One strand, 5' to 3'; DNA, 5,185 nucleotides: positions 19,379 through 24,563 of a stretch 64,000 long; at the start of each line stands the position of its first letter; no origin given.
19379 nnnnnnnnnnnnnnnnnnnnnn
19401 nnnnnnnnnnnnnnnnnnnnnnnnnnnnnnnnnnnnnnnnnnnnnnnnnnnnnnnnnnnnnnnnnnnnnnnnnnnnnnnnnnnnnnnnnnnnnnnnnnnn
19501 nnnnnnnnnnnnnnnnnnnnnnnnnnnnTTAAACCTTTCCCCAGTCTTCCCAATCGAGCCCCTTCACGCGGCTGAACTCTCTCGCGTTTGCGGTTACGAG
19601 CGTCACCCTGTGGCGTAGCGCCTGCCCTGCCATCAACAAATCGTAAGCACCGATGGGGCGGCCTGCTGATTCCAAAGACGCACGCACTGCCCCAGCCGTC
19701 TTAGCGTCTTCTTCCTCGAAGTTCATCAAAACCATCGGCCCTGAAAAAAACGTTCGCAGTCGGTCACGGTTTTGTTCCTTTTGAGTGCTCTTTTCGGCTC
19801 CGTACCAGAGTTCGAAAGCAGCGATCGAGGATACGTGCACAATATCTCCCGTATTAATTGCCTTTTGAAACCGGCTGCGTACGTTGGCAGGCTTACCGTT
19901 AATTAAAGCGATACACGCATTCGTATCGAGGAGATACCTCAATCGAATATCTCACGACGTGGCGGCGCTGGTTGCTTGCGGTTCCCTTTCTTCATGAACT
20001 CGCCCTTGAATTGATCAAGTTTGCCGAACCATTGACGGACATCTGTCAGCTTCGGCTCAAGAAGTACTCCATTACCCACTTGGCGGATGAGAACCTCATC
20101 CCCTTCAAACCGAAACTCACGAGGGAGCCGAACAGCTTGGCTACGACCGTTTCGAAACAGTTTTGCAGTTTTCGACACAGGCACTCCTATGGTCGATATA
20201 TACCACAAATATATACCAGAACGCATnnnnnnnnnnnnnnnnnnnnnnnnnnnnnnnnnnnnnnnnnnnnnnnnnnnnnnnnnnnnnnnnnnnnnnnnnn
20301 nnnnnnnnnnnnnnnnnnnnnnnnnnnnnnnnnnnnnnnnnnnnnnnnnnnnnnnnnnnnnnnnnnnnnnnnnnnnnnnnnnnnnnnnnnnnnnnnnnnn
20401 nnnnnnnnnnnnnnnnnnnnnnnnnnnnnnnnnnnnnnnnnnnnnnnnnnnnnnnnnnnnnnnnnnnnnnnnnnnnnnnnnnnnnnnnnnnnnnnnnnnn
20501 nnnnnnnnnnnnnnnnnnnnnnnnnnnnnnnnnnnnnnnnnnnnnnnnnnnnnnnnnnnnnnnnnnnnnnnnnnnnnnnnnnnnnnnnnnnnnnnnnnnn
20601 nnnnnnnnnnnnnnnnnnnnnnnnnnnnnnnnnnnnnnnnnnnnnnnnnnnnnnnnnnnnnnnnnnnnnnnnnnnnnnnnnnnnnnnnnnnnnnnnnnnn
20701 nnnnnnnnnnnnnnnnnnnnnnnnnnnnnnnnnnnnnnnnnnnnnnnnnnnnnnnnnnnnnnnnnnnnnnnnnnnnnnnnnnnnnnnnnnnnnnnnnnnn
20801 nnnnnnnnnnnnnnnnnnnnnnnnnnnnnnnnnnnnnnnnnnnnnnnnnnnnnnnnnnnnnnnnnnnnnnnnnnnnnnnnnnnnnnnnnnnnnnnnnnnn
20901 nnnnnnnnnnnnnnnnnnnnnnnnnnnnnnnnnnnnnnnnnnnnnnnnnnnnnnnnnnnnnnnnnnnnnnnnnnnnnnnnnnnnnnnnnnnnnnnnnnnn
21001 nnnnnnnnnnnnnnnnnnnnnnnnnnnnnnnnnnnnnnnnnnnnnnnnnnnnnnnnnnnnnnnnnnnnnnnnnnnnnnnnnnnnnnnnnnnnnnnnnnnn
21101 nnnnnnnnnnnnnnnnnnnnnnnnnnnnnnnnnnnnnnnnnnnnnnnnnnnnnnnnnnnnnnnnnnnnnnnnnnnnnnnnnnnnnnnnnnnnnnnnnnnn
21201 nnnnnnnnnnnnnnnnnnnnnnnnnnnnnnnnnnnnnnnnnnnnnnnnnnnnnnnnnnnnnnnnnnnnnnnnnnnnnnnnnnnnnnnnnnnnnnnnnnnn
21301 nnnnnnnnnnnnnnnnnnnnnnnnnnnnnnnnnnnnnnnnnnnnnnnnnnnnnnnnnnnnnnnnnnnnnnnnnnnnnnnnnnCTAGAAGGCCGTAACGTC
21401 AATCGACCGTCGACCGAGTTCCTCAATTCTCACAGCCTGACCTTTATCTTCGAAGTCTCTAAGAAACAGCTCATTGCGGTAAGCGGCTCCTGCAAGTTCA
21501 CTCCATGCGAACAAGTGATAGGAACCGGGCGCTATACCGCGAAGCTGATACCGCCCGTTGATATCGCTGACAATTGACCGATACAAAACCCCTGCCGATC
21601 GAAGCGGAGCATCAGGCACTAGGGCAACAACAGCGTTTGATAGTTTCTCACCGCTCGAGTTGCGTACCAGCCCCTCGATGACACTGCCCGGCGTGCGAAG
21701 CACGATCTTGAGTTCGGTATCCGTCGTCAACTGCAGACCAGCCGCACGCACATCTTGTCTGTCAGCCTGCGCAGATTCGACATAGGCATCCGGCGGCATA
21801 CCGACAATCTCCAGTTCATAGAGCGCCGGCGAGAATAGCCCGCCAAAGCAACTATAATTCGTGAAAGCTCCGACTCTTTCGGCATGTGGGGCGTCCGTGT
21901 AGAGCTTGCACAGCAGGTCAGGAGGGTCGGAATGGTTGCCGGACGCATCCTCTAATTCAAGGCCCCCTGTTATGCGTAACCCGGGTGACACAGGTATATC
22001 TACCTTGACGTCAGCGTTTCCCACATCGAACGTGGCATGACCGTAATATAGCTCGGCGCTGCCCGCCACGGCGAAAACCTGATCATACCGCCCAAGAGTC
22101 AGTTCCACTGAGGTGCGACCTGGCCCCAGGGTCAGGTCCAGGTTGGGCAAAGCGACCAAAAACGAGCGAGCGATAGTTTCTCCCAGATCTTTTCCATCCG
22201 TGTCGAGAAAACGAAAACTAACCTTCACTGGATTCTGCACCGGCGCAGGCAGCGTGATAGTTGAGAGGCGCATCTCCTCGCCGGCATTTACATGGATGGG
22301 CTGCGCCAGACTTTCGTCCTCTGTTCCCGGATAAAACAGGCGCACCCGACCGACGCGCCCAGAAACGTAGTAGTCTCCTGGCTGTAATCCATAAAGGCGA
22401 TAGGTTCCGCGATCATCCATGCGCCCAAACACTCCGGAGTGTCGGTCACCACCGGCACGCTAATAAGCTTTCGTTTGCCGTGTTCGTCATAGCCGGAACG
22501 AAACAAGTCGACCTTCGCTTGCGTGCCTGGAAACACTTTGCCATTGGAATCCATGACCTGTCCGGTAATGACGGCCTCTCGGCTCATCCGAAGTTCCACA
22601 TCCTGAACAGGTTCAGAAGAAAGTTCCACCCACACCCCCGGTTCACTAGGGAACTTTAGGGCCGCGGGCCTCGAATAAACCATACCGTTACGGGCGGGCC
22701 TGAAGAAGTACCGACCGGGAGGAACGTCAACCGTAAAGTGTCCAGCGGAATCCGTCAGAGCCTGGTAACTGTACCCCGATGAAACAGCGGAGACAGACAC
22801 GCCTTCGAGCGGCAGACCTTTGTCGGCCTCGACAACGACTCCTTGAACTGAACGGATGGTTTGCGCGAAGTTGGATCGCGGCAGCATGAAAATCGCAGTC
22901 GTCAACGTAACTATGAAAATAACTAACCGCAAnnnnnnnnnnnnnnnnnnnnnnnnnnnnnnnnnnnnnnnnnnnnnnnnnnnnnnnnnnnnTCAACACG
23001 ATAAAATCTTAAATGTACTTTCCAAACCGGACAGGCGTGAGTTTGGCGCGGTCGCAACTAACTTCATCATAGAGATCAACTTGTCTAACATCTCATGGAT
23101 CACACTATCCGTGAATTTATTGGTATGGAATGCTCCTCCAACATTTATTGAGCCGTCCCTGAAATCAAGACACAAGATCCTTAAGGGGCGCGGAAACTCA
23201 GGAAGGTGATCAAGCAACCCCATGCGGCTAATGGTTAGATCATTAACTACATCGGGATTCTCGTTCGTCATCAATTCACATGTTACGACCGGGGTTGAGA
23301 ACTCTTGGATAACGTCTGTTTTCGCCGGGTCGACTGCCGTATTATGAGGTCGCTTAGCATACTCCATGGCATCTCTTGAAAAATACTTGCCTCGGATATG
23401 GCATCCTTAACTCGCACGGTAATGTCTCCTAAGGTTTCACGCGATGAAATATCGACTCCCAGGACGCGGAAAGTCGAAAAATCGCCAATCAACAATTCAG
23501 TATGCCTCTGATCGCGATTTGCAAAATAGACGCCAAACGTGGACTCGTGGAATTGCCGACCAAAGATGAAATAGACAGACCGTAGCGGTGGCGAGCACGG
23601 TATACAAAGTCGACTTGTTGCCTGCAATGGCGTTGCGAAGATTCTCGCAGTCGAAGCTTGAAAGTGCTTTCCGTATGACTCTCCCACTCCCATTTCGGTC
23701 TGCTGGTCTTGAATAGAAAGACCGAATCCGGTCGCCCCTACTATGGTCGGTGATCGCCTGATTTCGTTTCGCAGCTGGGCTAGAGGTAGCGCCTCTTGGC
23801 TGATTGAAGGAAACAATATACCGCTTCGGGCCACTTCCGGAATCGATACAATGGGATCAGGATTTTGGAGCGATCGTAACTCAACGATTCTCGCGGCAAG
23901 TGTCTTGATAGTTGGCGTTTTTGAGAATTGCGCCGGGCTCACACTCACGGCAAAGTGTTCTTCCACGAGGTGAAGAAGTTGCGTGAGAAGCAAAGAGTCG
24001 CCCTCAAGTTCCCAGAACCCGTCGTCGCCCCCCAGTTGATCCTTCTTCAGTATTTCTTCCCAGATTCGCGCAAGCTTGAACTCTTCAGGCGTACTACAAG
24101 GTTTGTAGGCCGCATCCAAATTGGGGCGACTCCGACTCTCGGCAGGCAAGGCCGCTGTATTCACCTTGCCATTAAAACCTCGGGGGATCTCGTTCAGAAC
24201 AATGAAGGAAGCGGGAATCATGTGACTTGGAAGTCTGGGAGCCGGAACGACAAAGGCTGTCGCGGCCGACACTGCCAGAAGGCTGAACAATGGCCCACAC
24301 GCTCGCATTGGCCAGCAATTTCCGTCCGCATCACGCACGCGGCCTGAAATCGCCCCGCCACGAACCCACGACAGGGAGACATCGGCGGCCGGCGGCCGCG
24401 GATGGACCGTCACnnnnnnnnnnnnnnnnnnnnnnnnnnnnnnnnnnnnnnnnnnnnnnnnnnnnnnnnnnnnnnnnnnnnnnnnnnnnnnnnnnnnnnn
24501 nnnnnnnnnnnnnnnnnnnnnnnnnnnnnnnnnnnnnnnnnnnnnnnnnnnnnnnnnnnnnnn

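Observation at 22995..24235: Fossil of a non-ribosomal peptide synthetase (A10 motif, PCP, C-domain pieces) fused to a duplicated CarboxypepD_reg remnant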

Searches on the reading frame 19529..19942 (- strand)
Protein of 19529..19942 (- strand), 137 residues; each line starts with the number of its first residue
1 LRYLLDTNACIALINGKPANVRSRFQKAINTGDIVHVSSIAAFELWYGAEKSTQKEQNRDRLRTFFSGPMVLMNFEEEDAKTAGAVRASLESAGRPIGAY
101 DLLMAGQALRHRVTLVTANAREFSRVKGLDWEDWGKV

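Call 16: search_protein_families(library=pfam, proteins=[window:19529-19942:-], max_evalue=0.001)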
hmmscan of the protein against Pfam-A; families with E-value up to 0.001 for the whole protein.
window:19529-19942:- (137 aa): 1 family
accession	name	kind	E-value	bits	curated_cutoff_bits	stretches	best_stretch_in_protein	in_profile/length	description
PF01850.27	PIN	-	8.5e-18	65.5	23.6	1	3-128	1-119/120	PIN domain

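Call 20: find_encoding_contigs(protein=window:19529-19942:-, flank=10000, max_places=6)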
Protein window:19529-19942:- (137 aa): no gene with exactly this product is on record in the collection.

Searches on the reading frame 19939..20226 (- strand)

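Call 16: search_protein_families(library=pfam, proteins=[window:19939-20226:-], max_evalue=0.001)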
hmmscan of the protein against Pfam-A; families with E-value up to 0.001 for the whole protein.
window:19939-20226:- (95 aa): 1 family
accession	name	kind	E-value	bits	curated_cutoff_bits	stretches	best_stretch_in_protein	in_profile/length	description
PF04014.23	MazE_antitoxin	-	2.4e-10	40.7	24.7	1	24-59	2-43/48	Antidote-toxin recognition MazE, bacterial antitoxin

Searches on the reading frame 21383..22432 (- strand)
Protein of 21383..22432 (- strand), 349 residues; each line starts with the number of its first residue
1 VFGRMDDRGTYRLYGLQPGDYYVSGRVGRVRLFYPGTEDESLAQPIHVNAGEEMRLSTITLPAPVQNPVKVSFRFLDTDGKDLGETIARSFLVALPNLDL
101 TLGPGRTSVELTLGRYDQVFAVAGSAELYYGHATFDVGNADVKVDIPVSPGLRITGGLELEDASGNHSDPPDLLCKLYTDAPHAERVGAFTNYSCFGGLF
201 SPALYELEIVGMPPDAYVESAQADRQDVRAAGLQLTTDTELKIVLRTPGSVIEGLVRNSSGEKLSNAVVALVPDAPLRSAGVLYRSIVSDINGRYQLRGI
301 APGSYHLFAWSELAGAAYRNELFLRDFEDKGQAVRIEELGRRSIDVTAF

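Call 4: search_protein_families(library=pfam, proteins=[window:21383-22432:-], max_evalue=1)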
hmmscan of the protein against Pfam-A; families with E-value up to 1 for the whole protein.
window:21383-22432:- (349 aa): 6 families
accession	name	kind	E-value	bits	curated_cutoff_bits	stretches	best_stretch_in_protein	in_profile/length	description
PF13620.12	CarboxypepD_reg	-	1e-10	42.2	32.3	1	252-313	2-58/82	Carboxypeptidase regulatory-like domain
PF00775.27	Dioxygenase_C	-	0.0009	19.2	27.3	1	283-307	74-98/182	Dioxygenase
PF17210.9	SdrD_B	-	0.00099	19.7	29.7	0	278-307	33-62/112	SdrD B-like domain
PF14686.12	fn3_3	-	0.026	14.7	24.4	1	290-312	32-54/75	Polysaccharide lyase family 4, domain II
PF07353.17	Uroplakin_II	-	0.034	14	20.4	0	191-215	22-46/179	Uroplakin II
PF17802.7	SpaA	-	0.065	13.8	23.1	0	259-307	11-56/91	Prealbumin-like fold domain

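Call 23: find_encoding_contigs(protein=window:21383-22432:-, flank=10000, max_places=8)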
Protein window:21383-22432:- (349 aa): no gene with exactly this product is on record in the collection.

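Call 37: find_encoding_contigs(protein=window:21386-22420:-, flank=10000, max_places=6)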
Protein seq(345 aa) (345 aa): 1 contig read that carries it; 1 place shown.
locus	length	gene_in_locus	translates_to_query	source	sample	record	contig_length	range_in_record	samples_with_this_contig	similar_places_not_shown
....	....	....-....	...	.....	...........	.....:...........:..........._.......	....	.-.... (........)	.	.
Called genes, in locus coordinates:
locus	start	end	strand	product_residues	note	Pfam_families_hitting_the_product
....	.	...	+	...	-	?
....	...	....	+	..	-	-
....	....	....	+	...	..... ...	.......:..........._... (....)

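Call 42: find_homologous_proteins(query=window:21386-22420:-, max_evalue=1e-10)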
Query seq(345 aa) (345 aa): 79 proteins with E <= 1e-10 among 7074 candidates.
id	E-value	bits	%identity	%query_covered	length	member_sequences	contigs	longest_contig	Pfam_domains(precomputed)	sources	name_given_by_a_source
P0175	2.7e-208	709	100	93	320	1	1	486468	PF13620.13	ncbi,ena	-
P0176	5.6e-124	432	58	100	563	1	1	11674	PF13715.13,PF14686.13,PF17802.8,PF00775.28,PF13620.13,PF22904.4,PF17210.10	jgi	jgi:hypothetical protein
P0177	2.8e-121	423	60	100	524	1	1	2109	PF13715.13,PF13620.13,PF22904.4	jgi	jgi:hypothetical protein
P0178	3.5e-115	403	54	100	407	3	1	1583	PF13620.13,PF22904.4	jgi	jgi:protocatechuate 3,4-dioxygenase beta subunit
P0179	5.6e-109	382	53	100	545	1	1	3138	PF13715.13,PF14686.13,PF13620.13,PF22904.4,PF17210.10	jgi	jgi:hypothetical protein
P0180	9.5e-94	332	47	100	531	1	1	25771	PF13715.13,PF00775.28,PF13620.13,PF22904.4,PF17210.10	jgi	-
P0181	1.1e-92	329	46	100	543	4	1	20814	PF10670.16,PF13715.13,PF00775.28,PF13620.13,PF17210.10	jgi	-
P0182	1.1e-89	319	47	100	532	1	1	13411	PF13715.13,PF13620.13,PF17210.10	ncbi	-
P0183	4.1e-83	297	44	100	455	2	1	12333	PF13620.13,PF17210.10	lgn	-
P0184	2.2e-78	282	44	100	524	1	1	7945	PF13715.13,PF13620.13,PF22904.4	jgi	jgi:hypothetical protein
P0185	6.5e-78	280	40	100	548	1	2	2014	PF13715.13,PF14686.13,PF00775.28,PF13620.13,PF22904.4,PF17210.10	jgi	jgi:hypothetical protein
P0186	3.5e-77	278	58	66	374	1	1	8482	PF13620.13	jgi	jgi:hypothetical protein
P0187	6.8e-77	277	46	99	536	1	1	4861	PF13715.13,PF14686.13,PF00775.28,PF13620.13,PF22904.4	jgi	jgi:protocatechuate 3,4-dioxygenase beta subunit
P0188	6.6e-76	274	42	100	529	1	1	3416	PF13715.13,PF17802.8,PF00775.28,PF13620.13,PF22904.4,PF17210.10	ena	-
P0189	1.0e-75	273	40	100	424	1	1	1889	PF00775.28,PF13620.13,PF22904.4,PF17210.10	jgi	jgi:hypothetical protein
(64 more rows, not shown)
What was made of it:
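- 21383..22932 (-): Gene X: an otherwise full-length CarboxypepD_reg multi-domain gene with signal peptide and Shine-Dalgarno. It is broken by one frameshift at about 22438-22441, outside any homopolymer run. Intact homologues are 524-563 aa at 58-60% identity (call 42).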

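Call 43: find_encoding_contigs(protein=P0176, flank=10000, max_places=3)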
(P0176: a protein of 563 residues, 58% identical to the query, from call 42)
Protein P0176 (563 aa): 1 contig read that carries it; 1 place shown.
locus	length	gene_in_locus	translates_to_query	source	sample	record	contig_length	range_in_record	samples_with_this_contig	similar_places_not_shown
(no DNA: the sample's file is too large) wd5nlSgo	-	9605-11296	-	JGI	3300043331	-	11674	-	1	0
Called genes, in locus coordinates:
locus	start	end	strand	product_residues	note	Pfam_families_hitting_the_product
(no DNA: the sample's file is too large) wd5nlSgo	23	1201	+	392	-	PF17803:Cadherin_4, PF17892:Cadherin_5, PF17963:Big_9, PF17210:SdrD_B, PF17802:SpaA (weak)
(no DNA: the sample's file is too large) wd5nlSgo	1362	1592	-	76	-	-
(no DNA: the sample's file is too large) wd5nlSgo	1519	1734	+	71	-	-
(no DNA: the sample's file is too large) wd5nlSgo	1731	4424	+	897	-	PF13424:TPR_12 (faint), PF07693:KAP_NTPase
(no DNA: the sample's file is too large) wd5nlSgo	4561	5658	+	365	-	PF13606:Ank_3 (faint), PF00023:Ank (faint), PF12796:Ank_2 (weak), PF13637:Ank_4 (weak), PF13857:Ank_5 (weak)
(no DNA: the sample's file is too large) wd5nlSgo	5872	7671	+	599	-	PF02369:Big_1 (faint), PF09430:EMC7_beta-sandw (faint), PF10670:DUF4198 (faint), PF13620:CarboxypepD_reg, PF13715:CarbopepD_reg_2 (faint), PF17210:SdrD_B (faint), PF17802:SpaA (faint), PF13620:CarboxypepD_reg (weak), +3 more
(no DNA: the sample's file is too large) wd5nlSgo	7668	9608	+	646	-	PF00775:Dioxygenase_C (faint), PF10670:DUF4198 (faint), PF13715:CarbopepD_reg_2 (faint), PF17802:SpaA (faint), PF20598:DUF6795 (faint), PF22904:NOMO1-like_2nd (faint), PF13620:CarboxypepD_reg (weak), PF13620:CarboxypepD_reg, +4 more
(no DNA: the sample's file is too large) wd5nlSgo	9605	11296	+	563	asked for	PF13620:CarboxypepD_reg, PF13715:CarbopepD_reg_2 (weak), PF14686:fn3_3 (faint), PF17210:SdrD_B (faint), PF17802:SpaA (faint), PF22904:NOMO1-like_2nd (faint), PF00775:Dioxygenase_C (faint), PF13620:CarboxypepD_reg (weak)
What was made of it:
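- Tried and rejected: No DNA was available for that contig (call 43).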

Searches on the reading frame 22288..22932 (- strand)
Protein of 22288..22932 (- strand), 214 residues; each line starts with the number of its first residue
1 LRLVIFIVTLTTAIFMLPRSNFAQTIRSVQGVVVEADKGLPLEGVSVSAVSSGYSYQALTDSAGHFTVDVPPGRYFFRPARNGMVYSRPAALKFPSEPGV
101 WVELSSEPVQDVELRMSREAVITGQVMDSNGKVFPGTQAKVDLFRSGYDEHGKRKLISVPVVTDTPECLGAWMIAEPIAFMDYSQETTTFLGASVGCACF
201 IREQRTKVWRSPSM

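Call 4: search_protein_families(library=pfam, proteins=[window:22288-22932:-], max_evalue=1)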
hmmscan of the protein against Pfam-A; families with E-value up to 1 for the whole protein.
window:22288-22932:- (214 aa): 6 families
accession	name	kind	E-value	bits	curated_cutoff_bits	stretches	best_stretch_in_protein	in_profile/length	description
PF13620.12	CarboxypepD_reg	-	3.4e-11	43.8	32.3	1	28-84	1-59/82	Carboxypeptidase regulatory-like domain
PF13715.12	CarbopepD_reg_2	-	0.00012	22.5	32.2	1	29-75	1-46/88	CarboxypepD_reg-like domain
PF25020.1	TTR_TEN1-4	-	0.00073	19.9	27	1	29-68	9-47/86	Teneurin TTR-like domain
PF14686.12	fn3_3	-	0.065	13.5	24.4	1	31-75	7-47/75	Polysaccharide lyase family 4, domain II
PF23194.1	NOMO_5th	-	0.08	13.8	27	1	45-113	21-88/89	NOMO fifth transthyretin-like domain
PF07210.18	DUF1416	-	0.14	12.5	23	0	113-136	13-35/97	Protein of unknown function (DUF1416)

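Call 22: find_encoding_contigs(protein=window:22288-22932:-, flank=10000, max_places=8)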
Protein window:22288-22932:- (214 aa): no gene with exactly this product is on record in the collection.

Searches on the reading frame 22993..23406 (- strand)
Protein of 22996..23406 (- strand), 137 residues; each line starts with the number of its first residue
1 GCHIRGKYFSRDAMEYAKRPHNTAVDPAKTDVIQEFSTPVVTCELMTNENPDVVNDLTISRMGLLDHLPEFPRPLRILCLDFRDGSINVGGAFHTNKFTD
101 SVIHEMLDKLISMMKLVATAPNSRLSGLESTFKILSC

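Call 4: search_protein_families(library=pfam, proteins=[window:22993-23367:-], max_evalue=1)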
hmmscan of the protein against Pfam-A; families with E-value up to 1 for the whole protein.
window:22993-23367:- (124 aa): 1 family
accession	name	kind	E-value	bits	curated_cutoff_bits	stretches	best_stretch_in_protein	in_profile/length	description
PF00668.25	Condensation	-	0.03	13.4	30.6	1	70-116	399-445/456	Condensation domain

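Call 18: search_protein_families(library=pfam, proteins=[window:22996-23406:-], max_evalue=1)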
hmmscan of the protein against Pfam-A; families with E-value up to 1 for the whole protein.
seq(137 aa): 1 family
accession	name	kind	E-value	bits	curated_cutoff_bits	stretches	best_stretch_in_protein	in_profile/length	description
PF00668.25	Condensation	-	0.038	13.1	30.6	1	83-129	399-445/456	Condensation domain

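Call 38: find_encoding_contigs(protein=window:22993-23367:-, flank=10000, max_places=6)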
Protein window:22993-23367:- (124 aa): no gene with exactly this product is on record in the collection.

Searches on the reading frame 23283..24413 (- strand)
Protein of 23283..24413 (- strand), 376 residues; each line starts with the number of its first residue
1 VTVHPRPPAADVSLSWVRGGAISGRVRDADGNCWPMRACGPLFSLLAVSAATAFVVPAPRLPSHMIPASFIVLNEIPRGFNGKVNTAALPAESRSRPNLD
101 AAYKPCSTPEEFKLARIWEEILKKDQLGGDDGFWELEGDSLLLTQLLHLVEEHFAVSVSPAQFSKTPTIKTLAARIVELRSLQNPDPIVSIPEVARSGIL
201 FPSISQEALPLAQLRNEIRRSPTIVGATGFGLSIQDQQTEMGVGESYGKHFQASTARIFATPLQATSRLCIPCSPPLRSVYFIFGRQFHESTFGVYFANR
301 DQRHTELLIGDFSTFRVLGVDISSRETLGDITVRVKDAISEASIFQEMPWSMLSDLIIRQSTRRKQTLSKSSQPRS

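Call 4: search_protein_families(library=pfam, proteins=[window:23283-24413:-], max_evalue=1)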
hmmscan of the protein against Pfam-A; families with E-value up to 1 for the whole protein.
window:23283-24413:- (376 aa): 1 family
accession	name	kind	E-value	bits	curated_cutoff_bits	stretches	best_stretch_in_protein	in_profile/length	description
PF00550.31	PP-binding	-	4.8e-12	46.4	20.8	1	113-176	2-67/67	Phosphopantetheine attachment site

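Call 29: search_protein_representatives(protein=window:23286-24236:-)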
Query: 317 residues. Proteins with E-value up to 0.001 (for the whole library): 86488; up to 1e-10: 33612; up to 1e-30: 5519. The best 150 are listed.
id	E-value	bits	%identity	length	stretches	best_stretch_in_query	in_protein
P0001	1.4e-206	700.6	100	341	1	1-317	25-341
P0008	7.8e-112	389.6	32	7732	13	2-152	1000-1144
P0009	1.2e-109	382.4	34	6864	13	1-154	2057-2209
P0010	6.0e-105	367.0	31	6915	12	2-192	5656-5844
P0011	7.5e-104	363.4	34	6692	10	2-143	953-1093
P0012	1.1e-102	359.5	35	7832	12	2-125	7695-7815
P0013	5.2e-101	354.0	34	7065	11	1-150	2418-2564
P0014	6.2e-101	353.8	34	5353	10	1-123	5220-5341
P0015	2.2e-100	352.0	34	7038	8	1-131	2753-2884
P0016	3.8e-100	351.2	33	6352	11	1-131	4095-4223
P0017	1.5e-99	349.3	33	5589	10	2-119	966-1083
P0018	2.2e-99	348.7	32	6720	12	1-150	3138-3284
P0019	2.8e-99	348.4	35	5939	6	1-122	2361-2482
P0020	2.9e-98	345.0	33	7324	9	2-160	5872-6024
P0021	1.4e-96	339.6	31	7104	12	1-130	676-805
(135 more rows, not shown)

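Call 55: search_protein_families(library=ncbifam, proteins=[window:23283-24413:-], max_evalue=0.01)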
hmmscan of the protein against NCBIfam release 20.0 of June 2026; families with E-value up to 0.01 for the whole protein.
window:23283-24413:- (376 aa): 6 families
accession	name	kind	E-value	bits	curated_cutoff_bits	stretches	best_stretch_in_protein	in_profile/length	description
NF004282.0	PRK05691.1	subfamily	8e-20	68.6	4090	2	60-180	4193-4312/4334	non-ribosomal peptide synthase/polyketide synthase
NF047350.1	aureusi_NRPS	equivalog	2e-17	61.4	2500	1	60-180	862-979/2373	aureusimine non-ribosomal peptide synthetase AusA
NF041803.1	NRPS_SolG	exception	7.6e-16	56.9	2200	1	58-181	1039-1160/1163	solanimycin non-ribosomal peptide synthetase SolG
TIGR03443.1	alpha_am_amid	equivalog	1.3e-11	42.7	1030.1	1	60-182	793-923/1390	L-aminoadipate-semialdehyde dehydrogenase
NF038078.1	NRPS_MxcG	equivalog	6.3e-10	37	2300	1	59-176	926-1041/1442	myxochelin non-ribosomal peptide synthetase MxcG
NF007605.2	PRK10252.1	equivalog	4.8e-07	27.6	2400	1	60-175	928-1040/1292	enterobactin non-ribosomal peptide synthetase EntF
